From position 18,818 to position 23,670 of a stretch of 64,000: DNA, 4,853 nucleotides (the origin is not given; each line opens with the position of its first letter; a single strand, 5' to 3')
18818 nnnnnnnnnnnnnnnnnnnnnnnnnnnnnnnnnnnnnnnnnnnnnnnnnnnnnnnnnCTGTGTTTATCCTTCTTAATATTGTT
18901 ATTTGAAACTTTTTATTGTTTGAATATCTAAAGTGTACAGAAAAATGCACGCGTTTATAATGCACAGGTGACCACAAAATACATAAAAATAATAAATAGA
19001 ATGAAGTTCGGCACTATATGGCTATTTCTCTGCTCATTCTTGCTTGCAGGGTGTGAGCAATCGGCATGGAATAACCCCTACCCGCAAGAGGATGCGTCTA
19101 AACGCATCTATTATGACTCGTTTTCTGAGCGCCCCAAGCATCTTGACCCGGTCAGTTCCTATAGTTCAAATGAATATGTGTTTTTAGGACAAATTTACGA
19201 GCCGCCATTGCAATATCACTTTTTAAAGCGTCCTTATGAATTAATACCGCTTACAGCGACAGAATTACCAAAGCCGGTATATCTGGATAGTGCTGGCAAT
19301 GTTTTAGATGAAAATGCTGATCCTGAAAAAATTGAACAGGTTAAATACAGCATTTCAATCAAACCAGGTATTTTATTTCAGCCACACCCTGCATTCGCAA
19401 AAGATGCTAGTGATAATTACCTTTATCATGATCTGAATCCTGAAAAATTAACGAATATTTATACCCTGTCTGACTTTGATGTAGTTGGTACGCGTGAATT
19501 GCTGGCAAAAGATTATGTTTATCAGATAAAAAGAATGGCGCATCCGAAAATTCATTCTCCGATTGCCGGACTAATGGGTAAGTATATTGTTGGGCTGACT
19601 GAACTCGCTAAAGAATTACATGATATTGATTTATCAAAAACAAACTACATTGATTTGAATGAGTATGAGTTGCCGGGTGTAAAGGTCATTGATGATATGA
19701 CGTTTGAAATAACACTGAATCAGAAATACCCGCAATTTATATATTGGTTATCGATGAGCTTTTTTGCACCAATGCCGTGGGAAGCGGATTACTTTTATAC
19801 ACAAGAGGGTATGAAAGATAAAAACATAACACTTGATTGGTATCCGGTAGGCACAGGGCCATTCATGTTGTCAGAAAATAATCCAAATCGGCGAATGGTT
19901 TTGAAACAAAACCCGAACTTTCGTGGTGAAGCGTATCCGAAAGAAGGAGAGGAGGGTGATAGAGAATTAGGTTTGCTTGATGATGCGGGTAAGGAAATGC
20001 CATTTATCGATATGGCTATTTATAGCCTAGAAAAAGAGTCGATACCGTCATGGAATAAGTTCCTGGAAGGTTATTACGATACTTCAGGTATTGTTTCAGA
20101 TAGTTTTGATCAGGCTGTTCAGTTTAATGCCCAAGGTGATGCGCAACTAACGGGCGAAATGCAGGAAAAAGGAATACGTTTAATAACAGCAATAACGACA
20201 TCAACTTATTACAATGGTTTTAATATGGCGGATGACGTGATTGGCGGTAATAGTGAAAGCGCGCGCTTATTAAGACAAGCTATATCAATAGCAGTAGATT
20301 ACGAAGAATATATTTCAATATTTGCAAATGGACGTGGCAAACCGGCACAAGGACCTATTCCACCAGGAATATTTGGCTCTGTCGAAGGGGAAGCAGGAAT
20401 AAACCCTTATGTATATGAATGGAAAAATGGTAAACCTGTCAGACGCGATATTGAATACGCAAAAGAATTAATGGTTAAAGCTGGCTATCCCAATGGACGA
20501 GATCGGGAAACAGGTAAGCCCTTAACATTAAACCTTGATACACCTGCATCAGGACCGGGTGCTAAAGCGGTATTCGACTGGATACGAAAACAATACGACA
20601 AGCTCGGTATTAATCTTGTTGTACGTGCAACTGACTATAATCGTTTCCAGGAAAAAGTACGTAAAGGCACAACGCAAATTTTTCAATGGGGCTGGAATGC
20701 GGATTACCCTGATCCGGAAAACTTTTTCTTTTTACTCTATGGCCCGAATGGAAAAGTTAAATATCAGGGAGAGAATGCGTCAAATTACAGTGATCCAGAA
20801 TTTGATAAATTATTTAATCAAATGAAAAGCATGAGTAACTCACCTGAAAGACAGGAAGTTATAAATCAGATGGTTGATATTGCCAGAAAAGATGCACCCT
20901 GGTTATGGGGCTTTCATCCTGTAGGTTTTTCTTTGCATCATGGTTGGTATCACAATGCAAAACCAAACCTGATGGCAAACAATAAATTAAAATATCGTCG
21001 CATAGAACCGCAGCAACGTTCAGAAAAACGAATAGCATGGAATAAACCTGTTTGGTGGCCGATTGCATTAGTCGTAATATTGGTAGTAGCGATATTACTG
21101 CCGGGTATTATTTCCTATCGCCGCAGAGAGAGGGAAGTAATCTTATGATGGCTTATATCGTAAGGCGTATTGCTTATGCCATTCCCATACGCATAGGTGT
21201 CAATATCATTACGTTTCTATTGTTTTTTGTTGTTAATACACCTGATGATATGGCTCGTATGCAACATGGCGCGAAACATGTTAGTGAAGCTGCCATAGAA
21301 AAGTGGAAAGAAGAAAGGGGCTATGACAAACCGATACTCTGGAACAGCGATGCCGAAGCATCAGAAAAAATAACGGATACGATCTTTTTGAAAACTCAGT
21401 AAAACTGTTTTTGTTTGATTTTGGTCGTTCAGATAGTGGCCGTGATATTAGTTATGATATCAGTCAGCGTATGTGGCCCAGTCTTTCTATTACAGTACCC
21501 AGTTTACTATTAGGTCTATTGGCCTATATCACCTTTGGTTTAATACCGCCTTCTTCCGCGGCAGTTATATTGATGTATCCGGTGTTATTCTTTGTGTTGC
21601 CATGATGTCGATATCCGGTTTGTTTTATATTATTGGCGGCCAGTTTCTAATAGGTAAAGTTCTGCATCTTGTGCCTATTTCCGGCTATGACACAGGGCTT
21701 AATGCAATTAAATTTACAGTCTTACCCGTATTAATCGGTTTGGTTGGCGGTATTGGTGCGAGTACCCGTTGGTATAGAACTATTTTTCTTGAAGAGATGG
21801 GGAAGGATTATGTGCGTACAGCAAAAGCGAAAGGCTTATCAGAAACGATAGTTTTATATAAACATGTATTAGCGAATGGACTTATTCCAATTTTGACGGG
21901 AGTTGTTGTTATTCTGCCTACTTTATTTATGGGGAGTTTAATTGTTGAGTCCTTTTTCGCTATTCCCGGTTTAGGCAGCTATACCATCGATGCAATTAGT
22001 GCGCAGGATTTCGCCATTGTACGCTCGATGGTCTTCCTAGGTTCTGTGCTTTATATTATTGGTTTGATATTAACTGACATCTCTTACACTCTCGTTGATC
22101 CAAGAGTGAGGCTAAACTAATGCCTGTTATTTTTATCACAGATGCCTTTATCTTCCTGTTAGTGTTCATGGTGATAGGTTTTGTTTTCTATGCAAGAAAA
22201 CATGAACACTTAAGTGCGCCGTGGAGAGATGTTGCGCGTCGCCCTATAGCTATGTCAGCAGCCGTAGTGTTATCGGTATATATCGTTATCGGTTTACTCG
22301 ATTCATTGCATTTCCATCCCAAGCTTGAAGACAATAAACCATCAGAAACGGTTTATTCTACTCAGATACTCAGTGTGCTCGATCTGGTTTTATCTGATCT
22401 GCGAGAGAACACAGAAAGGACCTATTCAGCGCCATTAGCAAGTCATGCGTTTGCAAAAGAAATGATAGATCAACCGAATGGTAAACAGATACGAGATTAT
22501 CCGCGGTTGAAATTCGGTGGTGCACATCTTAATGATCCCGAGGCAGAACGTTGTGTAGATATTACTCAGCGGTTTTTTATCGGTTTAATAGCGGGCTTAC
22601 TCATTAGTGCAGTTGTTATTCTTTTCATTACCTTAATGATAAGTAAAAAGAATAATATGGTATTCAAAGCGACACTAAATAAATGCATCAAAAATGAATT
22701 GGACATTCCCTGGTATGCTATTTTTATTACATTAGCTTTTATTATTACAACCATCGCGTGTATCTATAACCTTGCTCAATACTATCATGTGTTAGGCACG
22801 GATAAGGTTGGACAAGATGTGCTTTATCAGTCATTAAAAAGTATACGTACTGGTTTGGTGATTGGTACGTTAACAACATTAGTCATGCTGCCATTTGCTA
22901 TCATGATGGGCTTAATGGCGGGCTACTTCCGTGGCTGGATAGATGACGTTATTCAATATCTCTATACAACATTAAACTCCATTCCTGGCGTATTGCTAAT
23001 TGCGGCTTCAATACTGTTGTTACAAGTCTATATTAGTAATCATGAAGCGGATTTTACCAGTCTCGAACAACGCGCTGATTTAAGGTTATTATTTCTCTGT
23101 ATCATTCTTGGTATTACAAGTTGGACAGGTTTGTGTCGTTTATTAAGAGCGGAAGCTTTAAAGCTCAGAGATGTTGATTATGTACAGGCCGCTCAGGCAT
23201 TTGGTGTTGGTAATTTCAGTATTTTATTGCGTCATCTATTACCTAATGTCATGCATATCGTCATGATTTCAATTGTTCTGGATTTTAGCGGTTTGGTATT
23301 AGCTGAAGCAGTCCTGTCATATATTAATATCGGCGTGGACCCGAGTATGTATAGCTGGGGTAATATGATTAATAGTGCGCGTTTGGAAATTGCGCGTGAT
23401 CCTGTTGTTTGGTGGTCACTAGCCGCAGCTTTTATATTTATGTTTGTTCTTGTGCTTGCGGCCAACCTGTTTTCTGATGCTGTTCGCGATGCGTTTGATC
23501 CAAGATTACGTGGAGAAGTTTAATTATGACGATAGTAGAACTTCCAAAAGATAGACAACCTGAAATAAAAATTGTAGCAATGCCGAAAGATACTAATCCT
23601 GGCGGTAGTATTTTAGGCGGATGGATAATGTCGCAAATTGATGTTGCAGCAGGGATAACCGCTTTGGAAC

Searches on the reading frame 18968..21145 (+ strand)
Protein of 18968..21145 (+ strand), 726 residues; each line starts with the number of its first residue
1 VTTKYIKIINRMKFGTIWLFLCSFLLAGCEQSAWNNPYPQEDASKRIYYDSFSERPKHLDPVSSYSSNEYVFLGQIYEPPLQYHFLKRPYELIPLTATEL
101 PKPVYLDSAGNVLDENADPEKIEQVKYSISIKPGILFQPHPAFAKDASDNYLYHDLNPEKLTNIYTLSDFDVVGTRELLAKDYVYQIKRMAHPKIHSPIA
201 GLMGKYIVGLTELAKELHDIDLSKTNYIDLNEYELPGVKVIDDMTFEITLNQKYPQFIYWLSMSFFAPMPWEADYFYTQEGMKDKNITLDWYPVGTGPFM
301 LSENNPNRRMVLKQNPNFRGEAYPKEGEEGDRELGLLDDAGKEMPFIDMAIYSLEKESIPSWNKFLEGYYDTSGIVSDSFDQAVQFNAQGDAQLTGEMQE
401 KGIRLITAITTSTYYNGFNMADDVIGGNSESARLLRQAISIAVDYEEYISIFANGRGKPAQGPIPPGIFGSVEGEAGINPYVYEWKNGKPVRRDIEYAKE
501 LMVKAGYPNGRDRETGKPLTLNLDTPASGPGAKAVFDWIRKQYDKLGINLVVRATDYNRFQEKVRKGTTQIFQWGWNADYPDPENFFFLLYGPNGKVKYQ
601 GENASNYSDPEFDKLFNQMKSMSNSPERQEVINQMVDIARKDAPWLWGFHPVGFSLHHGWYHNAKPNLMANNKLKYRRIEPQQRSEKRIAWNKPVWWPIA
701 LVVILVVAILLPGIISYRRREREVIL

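Call 74: search_protein_families(library=pfam, proteins=[window:18968-21145:+], max_evalue=0.00001)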
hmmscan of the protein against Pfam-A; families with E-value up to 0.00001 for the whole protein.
window:18968-21145:+ (726 aa): 1 family
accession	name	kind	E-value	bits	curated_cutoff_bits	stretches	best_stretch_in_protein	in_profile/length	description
PF00496.27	SBP_bac_5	-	5.2e-52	177.6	32.4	1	177-596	34-366/368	Bacterial extracellular solute-binding proteins, family 5 Middle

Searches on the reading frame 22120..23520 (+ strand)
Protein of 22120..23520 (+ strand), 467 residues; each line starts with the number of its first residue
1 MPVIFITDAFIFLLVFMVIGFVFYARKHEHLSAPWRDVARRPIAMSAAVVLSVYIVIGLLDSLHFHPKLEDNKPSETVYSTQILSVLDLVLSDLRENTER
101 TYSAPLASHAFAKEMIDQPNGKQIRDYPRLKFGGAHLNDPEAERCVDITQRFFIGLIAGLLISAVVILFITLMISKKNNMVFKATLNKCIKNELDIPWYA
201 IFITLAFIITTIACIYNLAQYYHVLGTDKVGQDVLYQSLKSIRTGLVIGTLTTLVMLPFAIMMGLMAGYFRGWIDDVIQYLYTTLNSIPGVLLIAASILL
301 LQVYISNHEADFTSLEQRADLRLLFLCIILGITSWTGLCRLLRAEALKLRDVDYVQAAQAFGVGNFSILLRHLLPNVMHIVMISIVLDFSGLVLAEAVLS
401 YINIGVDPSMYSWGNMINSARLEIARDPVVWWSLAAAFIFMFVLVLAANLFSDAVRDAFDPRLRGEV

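Call 74: search_protein_families(library=pfam, proteins=[window:22120-23520:+], max_evalue=0.00001)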
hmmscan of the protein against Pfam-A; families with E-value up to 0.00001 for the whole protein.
window:22120-23520:+ (467 aa): 1 family
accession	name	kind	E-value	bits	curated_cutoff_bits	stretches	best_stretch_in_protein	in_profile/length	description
PF00528.27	BPD_transp_1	-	5.2e-26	91.9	26.4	1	260-464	1-183/184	Binding-protein-dependent transport system inner membrane component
